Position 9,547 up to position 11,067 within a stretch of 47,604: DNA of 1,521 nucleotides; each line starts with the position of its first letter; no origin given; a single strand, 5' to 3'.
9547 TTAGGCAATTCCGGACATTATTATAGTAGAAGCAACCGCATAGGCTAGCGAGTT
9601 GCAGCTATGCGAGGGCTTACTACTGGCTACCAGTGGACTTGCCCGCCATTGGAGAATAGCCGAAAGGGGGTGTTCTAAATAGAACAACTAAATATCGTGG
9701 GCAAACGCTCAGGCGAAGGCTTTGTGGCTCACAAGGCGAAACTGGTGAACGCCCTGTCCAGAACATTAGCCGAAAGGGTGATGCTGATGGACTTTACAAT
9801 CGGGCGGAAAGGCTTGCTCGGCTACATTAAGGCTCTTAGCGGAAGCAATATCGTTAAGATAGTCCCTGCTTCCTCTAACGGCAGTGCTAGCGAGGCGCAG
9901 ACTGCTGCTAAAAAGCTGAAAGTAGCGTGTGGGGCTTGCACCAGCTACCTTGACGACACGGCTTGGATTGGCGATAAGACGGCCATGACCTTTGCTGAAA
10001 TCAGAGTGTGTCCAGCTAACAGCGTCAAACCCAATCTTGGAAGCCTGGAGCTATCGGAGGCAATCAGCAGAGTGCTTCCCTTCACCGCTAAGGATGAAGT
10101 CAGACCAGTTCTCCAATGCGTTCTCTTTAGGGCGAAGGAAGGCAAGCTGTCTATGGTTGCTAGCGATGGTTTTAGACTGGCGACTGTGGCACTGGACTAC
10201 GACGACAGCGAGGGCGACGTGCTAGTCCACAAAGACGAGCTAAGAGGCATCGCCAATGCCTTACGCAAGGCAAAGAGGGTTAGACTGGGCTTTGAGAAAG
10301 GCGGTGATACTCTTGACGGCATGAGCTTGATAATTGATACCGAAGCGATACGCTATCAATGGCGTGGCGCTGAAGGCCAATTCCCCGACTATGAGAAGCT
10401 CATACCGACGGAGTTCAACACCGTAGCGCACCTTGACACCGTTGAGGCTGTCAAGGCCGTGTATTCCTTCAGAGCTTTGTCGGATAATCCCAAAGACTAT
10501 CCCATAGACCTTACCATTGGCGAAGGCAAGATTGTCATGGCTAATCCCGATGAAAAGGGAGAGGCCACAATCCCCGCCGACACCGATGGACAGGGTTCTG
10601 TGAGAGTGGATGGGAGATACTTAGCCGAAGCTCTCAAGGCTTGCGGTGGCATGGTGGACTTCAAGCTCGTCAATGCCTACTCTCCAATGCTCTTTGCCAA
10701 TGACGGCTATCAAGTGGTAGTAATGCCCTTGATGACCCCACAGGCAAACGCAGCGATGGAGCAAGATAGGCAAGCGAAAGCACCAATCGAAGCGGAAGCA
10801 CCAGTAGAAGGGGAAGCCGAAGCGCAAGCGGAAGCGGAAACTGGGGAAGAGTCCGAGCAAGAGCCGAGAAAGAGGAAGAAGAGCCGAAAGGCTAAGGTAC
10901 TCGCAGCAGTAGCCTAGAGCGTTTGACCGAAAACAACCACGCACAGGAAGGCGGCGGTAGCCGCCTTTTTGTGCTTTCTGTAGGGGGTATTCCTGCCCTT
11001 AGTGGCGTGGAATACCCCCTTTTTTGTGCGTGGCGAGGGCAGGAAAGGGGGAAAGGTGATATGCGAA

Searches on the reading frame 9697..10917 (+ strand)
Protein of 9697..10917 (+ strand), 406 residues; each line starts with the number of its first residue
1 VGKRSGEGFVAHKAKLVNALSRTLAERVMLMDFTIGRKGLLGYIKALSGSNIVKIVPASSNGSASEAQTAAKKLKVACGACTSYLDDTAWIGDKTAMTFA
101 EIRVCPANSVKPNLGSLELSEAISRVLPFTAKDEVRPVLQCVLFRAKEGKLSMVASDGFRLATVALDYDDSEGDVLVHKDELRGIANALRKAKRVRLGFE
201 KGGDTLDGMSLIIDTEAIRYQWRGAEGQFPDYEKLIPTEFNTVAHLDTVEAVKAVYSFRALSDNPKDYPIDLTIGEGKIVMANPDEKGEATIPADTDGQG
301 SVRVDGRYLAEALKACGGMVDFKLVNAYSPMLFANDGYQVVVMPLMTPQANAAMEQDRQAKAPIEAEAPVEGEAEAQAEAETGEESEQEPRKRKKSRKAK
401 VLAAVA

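Call 9: search_protein_families(library=pfam, proteins=[window:9697-10917:+], max_evalue=0.001)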
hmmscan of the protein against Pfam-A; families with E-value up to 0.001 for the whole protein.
window:9697-10917:+ (406 aa): 3 families
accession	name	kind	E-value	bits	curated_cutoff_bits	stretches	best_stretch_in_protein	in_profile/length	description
PF02767.21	DNA_pol3_beta_2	-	8.3e-08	33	27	1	117-231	5-116/116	DNA polymerase III beta subunit, central domain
PF00712.24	DNA_pol3_beta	-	2.8e-05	24.7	24.4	0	119-201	10-93/120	DNA polymerase III beta subunit, N-terminal domain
PF02768.20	DNA_pol3_beta_3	-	5.2e-05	23.5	27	1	234-338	2-113/121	DNA polymerase III beta subunit, C-terminal domain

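Call 55: search_protein_families(library=padloc, proteins=[window:9697-10917:+], max_evalue=0.001)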
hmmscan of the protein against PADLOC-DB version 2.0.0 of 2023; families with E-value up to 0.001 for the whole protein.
window:9697-10917:+ (406 aa): 0 families

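Call 78: find_homologous_proteins(query=window:9697-10914:+)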
Query window:9697-10914:+ (406 aa): 2262 proteins with E <= 0.001 among 8000 candidates; the best 120 are listed.
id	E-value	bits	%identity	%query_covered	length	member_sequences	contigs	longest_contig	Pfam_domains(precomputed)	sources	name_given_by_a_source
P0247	2.8e-262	887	100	100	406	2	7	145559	PF02767.22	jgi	jgi:DNA polymerase III subunit beta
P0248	1.9e-222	756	87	99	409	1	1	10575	PF02767.22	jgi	jgi:hypothetical protein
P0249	5.0e-222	755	91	89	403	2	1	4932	PF02767.22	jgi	-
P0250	1.2e-221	754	91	89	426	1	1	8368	PF02767.22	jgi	jgi:hypothetical protein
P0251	3.0e-220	749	90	91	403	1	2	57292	PF02767.22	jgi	-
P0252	3.1e-220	749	91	89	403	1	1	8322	PF02767.22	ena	-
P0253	3.3e-220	749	86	99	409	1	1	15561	PF02767.22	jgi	-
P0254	4.0e-220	749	86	99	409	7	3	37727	PF02767.22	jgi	-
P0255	8.4e-220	748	86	99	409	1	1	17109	PF02767.22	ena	-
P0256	1.1e-219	747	86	99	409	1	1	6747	PF02767.22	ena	-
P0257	1.3e-219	747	89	93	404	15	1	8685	PF02767.22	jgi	jgi:DNA polymerase-3 subunit beta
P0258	1.7e-219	747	91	89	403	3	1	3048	PF02768.21,PF02767.22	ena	-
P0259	3.3e-219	746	85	99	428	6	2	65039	PF02767.22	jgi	-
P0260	1.7e-217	740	84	100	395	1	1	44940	PF02767.22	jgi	jgi:DNA polymerase-3 subunit beta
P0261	1.8e-217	740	84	99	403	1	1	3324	PF02768.21,PF02767.22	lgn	-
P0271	6.1e-211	718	84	98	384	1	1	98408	PF02767.22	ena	-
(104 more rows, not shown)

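Call 79: find_encoding_contigs(protein=P0251, flank=10000, max_places=2)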
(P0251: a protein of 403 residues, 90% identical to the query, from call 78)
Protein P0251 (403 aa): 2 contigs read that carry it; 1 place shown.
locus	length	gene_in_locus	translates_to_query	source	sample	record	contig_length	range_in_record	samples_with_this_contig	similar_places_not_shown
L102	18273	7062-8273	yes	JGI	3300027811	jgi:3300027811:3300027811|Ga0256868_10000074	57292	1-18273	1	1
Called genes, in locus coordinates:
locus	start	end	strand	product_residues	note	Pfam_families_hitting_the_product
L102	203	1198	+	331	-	PF00589:Phage_integrase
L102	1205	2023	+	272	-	-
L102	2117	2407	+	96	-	-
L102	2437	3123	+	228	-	PF00589:Phage_integrase, PF13240:Zn_Ribbon_1 (weak), PF00589:Phage_integrase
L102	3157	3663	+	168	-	-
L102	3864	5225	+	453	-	PF04545:Sigma70_r4 (faint), PF08281:Sigma70_r4_2 (weak), PF15742:DUF4686 (weak)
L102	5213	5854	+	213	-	-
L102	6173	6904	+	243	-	-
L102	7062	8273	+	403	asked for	PF02767:DNA_pol3_beta_2 (weak)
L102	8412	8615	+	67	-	-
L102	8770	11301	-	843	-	PF07581:Glug (faint), PF18998:Flg_new_2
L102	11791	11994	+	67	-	-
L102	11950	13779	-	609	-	PF14343:PrcB_C, PF13360:PQQ_2 (weak), PF13570:Beta-prop_ACSF4, PF13360:PQQ_2 (weak)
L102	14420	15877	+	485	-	-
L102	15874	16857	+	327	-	PF04055:Radical_SAM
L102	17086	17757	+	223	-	-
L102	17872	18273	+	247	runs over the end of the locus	PF04250:DUF429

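Call 80: find_encoding_contigs(protein=P0271, flank=10000, max_places=2)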
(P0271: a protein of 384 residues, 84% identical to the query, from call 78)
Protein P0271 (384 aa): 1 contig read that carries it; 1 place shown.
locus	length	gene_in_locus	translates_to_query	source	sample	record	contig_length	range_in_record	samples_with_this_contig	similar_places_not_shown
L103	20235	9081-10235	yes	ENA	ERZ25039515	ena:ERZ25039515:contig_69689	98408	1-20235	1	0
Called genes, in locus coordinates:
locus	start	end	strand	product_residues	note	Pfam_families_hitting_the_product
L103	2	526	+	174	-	?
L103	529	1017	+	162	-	PF00572:Ribosomal_L13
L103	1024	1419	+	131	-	PF00380:Ribosomal_S9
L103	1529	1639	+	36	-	-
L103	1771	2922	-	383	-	PF14657:Arm-DNA-bind_4 (weak), PF14659:Phage_int_SAM_3, PF00589:Phage_integrase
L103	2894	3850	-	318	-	-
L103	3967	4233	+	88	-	PF12728:HTH_17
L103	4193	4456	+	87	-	-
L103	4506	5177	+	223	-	PF00589:Phage_integrase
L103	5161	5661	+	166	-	-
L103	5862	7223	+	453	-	PF08281:Sigma70_r4_2 (weak), PF13384:HTH_23 (weak), PF13518:HTH_28 (faint), PF13936:HTH_38 (faint), PF17078:SHE3 (weak)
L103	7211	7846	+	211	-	-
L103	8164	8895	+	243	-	-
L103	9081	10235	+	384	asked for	PF02767:DNA_pol3_beta_2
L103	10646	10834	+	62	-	-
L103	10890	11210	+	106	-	-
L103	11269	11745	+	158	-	-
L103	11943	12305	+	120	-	-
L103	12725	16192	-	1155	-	PF00413:Peptidase_M10 (weak), PF20009:GEVED (weak), PF07705:CARDB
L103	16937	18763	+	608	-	PF01590:GAF, PF13185:GAF_2, PF13492:GAF_3 (weak), PF01590:GAF, PF13185:GAF_2, PF13492:GAF_3, PF02518:HATPase_c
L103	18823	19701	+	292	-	PF00072:Response_reg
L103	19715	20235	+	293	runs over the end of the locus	PF00072:Response_reg (weak), PF10137:CAP12-PCTIR_TIR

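Call 109: find_related_loci(query=P0247, collection=viral_contigs, flank=10000)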
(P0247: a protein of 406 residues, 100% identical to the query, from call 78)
Query P0247 (406 aa) in viral_contigs; peptide patterns used: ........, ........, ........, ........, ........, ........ (x = any residue, [..] = any of these).
4 stretches matched a pattern; 4 encode a relative of the query (tblastn E <= 1e-3); 4 distinct loci.
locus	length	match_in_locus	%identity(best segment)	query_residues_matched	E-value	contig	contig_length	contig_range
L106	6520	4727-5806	91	1-361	0e+0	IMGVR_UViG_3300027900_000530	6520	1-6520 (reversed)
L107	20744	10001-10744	26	99-347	3e-11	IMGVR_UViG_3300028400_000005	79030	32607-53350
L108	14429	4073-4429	28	118-241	4e-7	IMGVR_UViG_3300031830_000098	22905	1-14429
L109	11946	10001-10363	24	131-239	8e-4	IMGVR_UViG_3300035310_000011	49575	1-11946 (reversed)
